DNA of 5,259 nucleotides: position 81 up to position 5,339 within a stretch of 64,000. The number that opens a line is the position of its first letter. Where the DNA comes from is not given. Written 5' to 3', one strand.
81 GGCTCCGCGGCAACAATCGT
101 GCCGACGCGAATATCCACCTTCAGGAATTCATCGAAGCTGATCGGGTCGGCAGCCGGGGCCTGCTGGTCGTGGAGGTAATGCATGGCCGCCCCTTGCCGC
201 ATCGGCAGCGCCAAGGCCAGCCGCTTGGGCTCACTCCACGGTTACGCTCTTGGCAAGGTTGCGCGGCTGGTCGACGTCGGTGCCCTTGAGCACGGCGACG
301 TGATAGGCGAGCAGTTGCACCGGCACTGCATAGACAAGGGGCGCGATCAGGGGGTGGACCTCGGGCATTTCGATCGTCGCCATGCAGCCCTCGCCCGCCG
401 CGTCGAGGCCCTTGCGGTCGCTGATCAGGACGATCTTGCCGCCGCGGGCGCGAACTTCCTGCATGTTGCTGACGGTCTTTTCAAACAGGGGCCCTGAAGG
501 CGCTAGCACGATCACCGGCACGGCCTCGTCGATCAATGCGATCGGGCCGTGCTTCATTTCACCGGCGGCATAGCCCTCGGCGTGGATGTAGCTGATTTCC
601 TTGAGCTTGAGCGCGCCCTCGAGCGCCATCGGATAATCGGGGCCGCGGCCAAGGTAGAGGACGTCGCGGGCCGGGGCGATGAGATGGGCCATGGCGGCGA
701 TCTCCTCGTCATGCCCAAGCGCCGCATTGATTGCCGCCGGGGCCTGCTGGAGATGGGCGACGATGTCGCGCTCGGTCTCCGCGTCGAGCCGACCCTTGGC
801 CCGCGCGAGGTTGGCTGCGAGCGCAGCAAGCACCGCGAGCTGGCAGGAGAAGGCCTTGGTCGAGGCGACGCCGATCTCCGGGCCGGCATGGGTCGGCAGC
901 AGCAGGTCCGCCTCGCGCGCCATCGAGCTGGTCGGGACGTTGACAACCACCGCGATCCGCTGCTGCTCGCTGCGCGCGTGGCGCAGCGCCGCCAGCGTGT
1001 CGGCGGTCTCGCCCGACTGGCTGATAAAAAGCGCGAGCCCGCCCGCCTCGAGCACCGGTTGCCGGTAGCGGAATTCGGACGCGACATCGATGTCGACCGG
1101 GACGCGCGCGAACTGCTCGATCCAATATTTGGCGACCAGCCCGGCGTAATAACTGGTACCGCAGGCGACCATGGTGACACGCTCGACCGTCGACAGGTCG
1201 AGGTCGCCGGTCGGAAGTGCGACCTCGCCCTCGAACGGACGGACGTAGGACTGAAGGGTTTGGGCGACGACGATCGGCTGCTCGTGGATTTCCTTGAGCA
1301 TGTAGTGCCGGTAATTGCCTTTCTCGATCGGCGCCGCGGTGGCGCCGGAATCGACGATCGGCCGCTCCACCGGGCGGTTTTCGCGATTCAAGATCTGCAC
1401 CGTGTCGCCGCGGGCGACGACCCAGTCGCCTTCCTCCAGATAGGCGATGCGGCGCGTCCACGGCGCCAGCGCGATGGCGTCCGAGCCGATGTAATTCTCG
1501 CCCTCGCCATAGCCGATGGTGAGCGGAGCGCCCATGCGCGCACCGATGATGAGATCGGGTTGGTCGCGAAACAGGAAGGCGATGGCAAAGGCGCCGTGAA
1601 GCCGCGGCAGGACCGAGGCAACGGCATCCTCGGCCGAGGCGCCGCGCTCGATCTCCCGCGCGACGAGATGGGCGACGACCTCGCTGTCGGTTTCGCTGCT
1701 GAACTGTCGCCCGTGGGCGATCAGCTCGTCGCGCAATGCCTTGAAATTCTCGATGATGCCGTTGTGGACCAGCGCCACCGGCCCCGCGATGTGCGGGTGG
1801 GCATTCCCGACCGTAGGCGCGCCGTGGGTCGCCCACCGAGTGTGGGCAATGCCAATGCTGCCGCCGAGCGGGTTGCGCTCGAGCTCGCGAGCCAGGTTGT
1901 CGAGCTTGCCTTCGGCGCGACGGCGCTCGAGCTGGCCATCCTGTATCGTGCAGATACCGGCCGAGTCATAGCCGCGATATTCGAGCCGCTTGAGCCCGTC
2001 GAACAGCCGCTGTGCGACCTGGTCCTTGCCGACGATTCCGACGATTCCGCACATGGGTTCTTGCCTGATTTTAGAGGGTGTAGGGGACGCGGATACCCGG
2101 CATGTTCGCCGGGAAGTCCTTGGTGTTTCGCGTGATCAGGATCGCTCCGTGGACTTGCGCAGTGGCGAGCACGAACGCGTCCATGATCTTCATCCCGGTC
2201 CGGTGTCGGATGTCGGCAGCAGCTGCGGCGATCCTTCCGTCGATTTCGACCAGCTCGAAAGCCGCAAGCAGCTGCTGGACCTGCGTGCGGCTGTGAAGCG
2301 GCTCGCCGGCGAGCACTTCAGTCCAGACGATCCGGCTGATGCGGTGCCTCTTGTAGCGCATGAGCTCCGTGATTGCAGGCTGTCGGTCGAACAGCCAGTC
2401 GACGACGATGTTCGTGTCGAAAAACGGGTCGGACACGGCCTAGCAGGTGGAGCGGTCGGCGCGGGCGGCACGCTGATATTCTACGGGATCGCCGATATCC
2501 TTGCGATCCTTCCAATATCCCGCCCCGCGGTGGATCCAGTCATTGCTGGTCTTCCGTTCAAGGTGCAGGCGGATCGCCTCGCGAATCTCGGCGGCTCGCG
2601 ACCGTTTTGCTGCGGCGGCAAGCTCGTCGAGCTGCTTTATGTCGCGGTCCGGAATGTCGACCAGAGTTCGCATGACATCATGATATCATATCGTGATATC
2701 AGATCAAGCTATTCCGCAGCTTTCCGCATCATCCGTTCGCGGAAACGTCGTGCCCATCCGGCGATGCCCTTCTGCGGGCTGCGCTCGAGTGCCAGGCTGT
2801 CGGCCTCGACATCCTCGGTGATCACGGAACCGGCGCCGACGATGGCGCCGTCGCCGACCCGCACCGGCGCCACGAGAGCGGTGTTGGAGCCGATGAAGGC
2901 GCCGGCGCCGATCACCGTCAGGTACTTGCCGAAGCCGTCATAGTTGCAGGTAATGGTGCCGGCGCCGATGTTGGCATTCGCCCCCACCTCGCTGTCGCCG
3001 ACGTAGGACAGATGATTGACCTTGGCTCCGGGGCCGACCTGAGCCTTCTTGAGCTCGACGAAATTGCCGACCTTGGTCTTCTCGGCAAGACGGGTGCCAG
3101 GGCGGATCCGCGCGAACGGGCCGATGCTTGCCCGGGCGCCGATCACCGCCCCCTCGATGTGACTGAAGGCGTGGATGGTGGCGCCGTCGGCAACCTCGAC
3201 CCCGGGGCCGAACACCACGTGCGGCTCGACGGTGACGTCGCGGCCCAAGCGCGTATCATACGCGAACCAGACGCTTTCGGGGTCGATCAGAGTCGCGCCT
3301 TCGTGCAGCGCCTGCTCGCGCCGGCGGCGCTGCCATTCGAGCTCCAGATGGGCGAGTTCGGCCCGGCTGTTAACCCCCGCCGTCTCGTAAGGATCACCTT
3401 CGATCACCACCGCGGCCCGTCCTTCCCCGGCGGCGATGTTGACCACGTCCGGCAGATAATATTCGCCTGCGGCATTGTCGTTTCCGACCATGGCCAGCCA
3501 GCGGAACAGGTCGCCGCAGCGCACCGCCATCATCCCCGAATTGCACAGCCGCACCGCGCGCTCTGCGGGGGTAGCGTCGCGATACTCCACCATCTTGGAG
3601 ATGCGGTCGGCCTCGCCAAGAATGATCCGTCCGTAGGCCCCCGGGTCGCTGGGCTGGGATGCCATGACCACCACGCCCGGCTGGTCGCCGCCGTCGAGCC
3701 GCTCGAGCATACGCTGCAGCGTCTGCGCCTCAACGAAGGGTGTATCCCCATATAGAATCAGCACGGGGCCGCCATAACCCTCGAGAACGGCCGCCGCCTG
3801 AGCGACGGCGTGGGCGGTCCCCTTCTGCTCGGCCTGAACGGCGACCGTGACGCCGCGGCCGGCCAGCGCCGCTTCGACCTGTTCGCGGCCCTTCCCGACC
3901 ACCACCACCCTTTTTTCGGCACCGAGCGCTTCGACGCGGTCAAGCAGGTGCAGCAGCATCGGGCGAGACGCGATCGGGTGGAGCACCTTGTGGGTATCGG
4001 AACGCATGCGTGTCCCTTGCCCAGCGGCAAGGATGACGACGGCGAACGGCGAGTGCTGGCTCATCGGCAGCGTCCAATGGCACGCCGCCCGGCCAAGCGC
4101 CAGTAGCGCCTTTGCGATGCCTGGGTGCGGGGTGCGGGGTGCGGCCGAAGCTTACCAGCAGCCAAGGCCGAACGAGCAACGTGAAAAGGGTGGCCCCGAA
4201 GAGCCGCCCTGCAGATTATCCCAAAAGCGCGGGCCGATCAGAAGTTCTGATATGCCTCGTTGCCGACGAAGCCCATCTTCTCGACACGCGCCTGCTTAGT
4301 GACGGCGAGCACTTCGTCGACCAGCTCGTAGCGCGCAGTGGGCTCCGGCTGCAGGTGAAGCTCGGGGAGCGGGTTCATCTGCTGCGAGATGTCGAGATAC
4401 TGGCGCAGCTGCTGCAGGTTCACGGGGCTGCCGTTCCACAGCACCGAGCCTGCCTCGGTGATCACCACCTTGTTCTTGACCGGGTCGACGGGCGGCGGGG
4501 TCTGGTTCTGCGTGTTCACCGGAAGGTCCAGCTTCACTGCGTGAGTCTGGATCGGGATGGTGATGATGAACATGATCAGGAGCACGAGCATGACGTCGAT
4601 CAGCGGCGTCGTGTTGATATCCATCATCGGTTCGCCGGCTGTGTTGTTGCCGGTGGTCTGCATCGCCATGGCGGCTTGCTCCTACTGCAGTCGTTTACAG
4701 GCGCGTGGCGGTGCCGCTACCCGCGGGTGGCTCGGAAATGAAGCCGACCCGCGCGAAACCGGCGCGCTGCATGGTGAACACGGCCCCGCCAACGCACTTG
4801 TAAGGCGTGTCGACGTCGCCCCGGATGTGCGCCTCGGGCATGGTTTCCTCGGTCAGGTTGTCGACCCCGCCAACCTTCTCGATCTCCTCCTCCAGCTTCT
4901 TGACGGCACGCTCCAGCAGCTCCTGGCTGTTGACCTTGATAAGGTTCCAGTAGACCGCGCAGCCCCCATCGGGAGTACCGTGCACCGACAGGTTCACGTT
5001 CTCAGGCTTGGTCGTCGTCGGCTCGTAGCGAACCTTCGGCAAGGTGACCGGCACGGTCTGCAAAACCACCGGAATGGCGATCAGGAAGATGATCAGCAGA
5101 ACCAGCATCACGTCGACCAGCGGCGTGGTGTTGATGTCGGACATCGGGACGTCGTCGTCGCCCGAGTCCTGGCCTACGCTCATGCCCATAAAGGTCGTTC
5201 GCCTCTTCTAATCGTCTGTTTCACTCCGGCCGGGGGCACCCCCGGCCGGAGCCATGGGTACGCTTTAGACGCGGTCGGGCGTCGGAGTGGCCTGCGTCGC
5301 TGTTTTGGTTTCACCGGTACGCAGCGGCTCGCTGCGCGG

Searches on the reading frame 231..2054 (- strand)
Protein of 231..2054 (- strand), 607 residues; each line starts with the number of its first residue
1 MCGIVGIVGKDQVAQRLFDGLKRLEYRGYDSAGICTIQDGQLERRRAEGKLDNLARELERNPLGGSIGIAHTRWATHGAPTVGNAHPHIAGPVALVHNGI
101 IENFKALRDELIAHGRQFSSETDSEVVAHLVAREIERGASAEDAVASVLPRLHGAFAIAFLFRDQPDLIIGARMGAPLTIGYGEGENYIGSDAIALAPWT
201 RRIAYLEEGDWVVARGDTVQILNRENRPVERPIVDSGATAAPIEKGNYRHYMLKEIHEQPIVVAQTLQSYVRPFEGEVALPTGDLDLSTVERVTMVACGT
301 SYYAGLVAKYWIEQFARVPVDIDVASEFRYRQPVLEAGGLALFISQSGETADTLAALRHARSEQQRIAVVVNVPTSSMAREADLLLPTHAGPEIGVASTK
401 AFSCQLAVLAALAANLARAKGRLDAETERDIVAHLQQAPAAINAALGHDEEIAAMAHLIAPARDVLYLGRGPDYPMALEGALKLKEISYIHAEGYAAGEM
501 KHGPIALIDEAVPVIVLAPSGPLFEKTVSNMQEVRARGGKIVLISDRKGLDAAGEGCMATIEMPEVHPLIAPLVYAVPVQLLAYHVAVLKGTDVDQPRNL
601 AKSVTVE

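Call 78: search_protein_families(library=pfam, proteins=[window:231-2054:-], max_evalue=0.01)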
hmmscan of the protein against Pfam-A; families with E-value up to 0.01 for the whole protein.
window:231-2054:- (607 aa): 4 families
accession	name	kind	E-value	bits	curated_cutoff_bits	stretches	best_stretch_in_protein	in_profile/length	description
PF01380.27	SIS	-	4.5e-54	182.2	25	2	287-413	2-129/131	SIS domain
PF13522.11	GATase_6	-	5.8e-20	72.1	27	1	65-191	10-129/130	Glutamine amidotransferase domain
PF13537.11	GATase_7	-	1.7e-13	51.1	25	1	90-195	21-120/123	Glutamine amidotransferase domain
PF13230.11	GATase_4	-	0.0035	16.8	23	1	54-148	60-155/272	Glutamine amidotransferases class-II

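Call 111: find_encoding_contigs(protein=window:231-2054:-, flank=10000, max_places=3)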
Protein window:231-2054:- (607 aa): 1 contig read that carries it; 1 place shown.
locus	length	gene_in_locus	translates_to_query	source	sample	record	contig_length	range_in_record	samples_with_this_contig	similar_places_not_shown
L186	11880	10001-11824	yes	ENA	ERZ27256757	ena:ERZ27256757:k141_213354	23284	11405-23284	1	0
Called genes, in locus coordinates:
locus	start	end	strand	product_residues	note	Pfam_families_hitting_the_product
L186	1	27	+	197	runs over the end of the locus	PF02469:Fasciclin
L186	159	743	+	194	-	PF04542:Sigma70_r2, PF08281:Sigma70_r4_2, PF04545:Sigma70_r4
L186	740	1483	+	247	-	PF10099:RskA_C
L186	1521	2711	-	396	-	PF01743:PolyA_pol, PF12627:PolyA_pol_RNAbd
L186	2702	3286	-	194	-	PF00293:NUDIX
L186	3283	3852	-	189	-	PF06938:DUF1285_N, PF21028:DUF1285_C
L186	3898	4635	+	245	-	PF00106:adh_short, PF13561:adh_short_C2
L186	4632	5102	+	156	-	PF02152:FolB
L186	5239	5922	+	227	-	PF03544:TonB_C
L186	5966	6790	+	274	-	PF01618:MotA_ExbB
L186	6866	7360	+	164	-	PF02472:ExbD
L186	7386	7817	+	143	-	PF02472:ExbD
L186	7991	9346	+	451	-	PF00483:NTP_transferase, PF01128:IspD, PF02348:CTP_transf_3 (weak), PF12804:NTP_transf_3, PF00132:Hexapep (weak), PF25087:GMPPB_C (weak), PF00132:Hexapep, PF14602:Hexapep_2 (weak), +1 more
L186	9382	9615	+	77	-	PF01402:RHH_1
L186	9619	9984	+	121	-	PF01850:PIN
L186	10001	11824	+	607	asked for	PF13522:GATase_6, PF13537:GATase_7, PF01380:SIS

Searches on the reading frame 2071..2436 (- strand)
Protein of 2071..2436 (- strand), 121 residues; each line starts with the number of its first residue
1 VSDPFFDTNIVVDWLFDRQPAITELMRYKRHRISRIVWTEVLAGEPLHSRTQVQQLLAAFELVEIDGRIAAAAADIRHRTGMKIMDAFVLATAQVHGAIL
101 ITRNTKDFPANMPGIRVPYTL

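Call 78: search_protein_families(library=pfam, proteins=[window:2071-2436:-], max_evalue=0.01)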
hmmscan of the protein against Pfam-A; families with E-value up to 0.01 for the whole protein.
window:2071-2436:- (121 aa): 3 families
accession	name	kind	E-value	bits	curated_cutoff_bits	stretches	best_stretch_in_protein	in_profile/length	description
PF01850.27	PIN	-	7.9e-16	59.2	23.6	1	5-106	2-113/120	PIN domain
PF16289.11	PIN_12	-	0.0018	19.2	32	1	5-54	2-53/172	PIN domain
PF13470.12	PIN_3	-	0.0035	18.6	27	0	6-45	4-45/115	PIN domain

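Call 112: find_encoding_contigs(protein=window:2071-2436:-, flank=10000, max_places=4)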
Protein window:2071-2436:- (121 aa): no gene with exactly this product is on record in the collection.

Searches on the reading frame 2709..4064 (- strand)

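Call 78: search_protein_families(library=pfam, proteins=[window:2709-4064:-], max_evalue=0.01)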
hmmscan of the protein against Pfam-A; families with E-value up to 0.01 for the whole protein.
window:2709-4064:- (451 aa): 9 families
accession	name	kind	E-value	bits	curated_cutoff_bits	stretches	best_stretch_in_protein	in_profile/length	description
PF00132.30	Hexapep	-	5.6e-28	95.9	27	4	383-416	2-35/36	Bacterial transferase hexapeptide (six repeats)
PF12804.13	NTP_transf_3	-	2.4e-23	83.5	27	1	9-152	1-141/160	MobA-like NTP transferase domain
PF00483.29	NTP_transferase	-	3.8e-15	56.6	21.2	1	9-160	2-162/245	Nucleotidyl transferase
PF01128.25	IspD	-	1.4e-10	41.8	27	1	8-135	2-129/221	2-C-methyl-D-erythritol 4-phosphate cytidylyltransferase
PF25084.1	LbH_EIF2B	-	3.8e-08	33.7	54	0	273-337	41-104/105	EIF2B subunit epsilon LbH domain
PF14602.12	Hexapep_2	-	1.2e-06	28.6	27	1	384-416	3-33/34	Hexapeptide repeat of succinyl-transferase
PF02348.25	CTP_transf_3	-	1.8e-06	28.4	22.6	1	25-127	15-118/217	Cytidylyltransferase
PF25087.1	GMPPB_C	-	3.8e-06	27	39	1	270-346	10-97/110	GMPPB C-terminal domain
PF09837.15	DUF2064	-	0.00043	20.6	25.8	1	46-127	8-89/120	Uncharacterized protein conserved in bacteria (DUF2064)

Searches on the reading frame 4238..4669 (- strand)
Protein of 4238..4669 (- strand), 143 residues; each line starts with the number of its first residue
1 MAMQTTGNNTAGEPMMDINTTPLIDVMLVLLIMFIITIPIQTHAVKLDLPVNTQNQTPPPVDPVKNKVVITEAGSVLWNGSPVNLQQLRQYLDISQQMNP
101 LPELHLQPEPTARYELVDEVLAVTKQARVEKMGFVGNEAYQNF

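Call 78: search_protein_families(library=pfam, proteins=[window:4238-4669:-], max_evalue=0.01)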
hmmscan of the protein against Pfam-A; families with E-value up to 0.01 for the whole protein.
window:4238-4669:- (143 aa): 1 family
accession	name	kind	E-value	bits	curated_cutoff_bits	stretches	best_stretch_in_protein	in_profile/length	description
PF02472.21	ExbD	-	4.9e-25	88.5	25.4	1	15-135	5-124/128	Biopolymer transport protein ExbD/TolR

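Call 113: find_encoding_contigs(protein=window:4238-4669:-, flank=10000, max_places=4)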
Protein window:4238-4669:- (143 aa): 3 contigs read that carry it; 3 places shown.
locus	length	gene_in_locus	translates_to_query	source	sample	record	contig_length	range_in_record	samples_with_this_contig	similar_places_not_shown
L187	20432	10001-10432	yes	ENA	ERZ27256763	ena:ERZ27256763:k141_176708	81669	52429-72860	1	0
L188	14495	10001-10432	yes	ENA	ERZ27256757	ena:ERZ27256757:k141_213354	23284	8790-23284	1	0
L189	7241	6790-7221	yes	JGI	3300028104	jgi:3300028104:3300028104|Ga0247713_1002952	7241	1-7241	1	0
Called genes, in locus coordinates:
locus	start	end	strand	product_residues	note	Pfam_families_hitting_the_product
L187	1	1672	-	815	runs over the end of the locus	PF17803:Cadherin_4 (faint), PF17892:Cadherin_5, PF17963:Big_9, PF00028:Cadherin, PF08548:Peptidase_M10_C, PF00353:HemolysinCabind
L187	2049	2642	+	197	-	PF02469:Fasciclin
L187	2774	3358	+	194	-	PF04542:Sigma70_r2, PF08281:Sigma70_r4_2, PF04545:Sigma70_r4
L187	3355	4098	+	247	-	PF10099:RskA_C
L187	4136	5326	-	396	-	PF01743:PolyA_pol, PF12627:PolyA_pol_RNAbd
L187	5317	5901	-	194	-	PF00293:NUDIX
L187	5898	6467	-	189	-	PF06938:DUF1285_N, PF21028:DUF1285_C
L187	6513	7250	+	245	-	PF00106:adh_short, PF13561:adh_short_C2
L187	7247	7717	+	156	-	PF02152:FolB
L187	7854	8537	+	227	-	PF03544:TonB_C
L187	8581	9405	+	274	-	PF01618:MotA_ExbB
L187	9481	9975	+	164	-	PF02472:ExbD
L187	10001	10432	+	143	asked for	PF02472:ExbD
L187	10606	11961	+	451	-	PF00483:NTP_transferase, PF01128:IspD, PF02348:CTP_transf_3 (weak), PF12804:NTP_transf_3, PF00132:Hexapep (weak), PF25087:GMPPB_C (weak), PF00132:Hexapep, PF14602:Hexapep_2 (weak), +1 more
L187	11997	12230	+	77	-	PF01402:RHH_1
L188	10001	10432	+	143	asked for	PF02472:ExbD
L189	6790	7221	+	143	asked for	PF02472:ExbD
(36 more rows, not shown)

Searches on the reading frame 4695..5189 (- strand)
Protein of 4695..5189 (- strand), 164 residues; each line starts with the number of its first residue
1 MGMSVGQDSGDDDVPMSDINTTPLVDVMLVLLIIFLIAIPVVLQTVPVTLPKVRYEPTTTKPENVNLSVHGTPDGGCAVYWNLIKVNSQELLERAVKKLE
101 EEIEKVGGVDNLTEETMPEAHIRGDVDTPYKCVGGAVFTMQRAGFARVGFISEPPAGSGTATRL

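Call 14: search_protein_families(library=pfam, proteins=[window:4695-5189:-])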
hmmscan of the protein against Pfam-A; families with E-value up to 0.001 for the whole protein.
window:4695-5189:- (164 aa): 1 family
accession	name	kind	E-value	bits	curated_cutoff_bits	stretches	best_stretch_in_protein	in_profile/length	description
PF02472.21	ExbD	-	2.2e-18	67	25.4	1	16-151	5-124/128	Biopolymer transport protein ExbD/TolR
